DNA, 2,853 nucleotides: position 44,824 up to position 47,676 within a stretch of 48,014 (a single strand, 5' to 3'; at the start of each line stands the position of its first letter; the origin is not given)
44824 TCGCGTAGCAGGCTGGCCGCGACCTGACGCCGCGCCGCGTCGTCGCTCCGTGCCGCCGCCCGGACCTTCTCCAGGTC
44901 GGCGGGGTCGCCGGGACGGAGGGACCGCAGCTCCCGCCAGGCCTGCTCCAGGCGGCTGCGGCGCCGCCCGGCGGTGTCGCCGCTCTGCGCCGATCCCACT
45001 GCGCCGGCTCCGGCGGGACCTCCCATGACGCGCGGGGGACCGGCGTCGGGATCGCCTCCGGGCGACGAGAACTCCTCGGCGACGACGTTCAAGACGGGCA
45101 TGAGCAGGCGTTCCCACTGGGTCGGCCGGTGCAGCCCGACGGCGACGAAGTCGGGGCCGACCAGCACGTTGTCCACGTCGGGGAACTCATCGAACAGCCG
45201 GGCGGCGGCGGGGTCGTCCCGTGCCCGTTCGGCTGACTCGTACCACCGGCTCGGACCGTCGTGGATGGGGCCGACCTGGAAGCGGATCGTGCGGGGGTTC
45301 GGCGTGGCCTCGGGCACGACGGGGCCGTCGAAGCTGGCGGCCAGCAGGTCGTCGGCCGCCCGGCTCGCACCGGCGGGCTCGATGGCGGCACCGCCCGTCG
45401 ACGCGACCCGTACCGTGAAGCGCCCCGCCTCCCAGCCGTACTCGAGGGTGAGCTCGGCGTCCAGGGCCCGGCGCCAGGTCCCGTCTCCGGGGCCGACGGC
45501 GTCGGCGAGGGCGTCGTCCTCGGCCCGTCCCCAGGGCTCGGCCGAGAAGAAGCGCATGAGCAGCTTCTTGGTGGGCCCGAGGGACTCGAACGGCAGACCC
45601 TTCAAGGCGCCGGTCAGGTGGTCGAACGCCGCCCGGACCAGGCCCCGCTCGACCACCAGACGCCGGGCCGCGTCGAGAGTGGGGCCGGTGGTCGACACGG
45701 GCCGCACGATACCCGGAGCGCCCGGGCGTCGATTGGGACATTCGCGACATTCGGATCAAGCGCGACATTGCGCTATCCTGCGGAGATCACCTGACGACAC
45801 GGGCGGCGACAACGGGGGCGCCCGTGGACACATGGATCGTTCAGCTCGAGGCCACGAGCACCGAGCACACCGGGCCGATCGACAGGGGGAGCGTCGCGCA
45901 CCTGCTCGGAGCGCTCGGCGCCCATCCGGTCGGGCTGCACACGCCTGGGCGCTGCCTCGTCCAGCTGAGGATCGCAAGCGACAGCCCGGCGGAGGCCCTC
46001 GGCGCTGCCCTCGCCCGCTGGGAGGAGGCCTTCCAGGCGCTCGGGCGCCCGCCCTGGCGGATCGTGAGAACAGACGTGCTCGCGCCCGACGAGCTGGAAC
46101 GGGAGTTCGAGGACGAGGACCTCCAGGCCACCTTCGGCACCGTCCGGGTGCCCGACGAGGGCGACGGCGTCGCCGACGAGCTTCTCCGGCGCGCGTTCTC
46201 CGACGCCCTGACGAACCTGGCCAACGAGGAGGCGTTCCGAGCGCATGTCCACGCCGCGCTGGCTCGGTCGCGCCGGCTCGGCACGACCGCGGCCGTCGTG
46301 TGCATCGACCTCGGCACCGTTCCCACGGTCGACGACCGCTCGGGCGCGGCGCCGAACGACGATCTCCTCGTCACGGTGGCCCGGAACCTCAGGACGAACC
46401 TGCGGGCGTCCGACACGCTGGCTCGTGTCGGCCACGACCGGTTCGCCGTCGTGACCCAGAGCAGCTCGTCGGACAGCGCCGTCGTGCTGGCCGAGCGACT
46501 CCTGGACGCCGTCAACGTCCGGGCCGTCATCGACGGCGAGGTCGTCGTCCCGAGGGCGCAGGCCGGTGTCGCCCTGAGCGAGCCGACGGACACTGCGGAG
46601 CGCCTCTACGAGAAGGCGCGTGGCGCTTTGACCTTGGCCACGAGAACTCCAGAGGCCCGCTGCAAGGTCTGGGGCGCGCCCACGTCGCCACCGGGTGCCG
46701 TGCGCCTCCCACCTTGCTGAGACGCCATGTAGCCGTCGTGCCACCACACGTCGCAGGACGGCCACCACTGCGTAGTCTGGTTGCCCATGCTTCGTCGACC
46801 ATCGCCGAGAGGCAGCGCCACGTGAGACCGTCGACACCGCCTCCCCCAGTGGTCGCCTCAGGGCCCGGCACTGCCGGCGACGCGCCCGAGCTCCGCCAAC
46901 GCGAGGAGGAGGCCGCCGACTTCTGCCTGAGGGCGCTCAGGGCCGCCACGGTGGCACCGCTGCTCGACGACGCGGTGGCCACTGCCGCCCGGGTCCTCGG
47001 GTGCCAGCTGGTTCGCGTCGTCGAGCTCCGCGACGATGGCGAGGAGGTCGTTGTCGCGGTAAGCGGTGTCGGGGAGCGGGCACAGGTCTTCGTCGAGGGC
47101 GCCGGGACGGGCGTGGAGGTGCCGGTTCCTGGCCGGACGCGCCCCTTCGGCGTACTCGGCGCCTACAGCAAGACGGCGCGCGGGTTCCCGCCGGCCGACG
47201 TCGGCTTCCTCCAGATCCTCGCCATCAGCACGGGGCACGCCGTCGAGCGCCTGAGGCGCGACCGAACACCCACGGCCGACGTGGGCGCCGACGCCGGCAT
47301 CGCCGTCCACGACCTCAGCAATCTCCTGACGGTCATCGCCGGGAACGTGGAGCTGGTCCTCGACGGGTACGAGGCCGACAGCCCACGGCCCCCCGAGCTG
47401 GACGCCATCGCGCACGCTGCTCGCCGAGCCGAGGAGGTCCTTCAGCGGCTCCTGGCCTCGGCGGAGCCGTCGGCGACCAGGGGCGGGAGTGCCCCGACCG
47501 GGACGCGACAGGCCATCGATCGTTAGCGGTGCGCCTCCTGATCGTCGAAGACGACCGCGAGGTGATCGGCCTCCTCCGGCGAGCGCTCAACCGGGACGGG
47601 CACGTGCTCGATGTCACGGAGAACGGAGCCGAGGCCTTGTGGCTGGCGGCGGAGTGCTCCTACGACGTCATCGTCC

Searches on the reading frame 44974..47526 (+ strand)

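Call 41: search_protein_families(library=pfam, proteins=[window:44974-47526:+], max_evalue=0.01)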
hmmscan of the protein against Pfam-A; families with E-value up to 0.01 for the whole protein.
window:44974-47526:+ (850 aa): 3 families
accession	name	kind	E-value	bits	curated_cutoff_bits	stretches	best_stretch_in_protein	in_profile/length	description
PF13492.12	GAF_3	-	0.00011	23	27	0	720-759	90-129/129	GAF domain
PF00512.31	HisKA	-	0.00033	21.1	26.9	1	777-829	9-60/66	His Kinase A (phospho-acceptor) domain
PF13185.12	GAF_2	-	0.0057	17.3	28.6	0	716-757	94-135/136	GAF domain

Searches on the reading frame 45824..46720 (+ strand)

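Call 84: search_protein_families(library=pfam, proteins=[window:45824-46720:+], max_evalue=0.001)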
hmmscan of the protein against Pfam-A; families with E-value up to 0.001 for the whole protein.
window:45824-46720:+ (298 aa): 1 family
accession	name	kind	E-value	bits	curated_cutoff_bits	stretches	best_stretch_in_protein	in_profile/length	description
PF00990.26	GGDEF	-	3.2e-22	79.4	23.8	1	124-275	1-157/161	Diguanylate cyclase, GGDEF domain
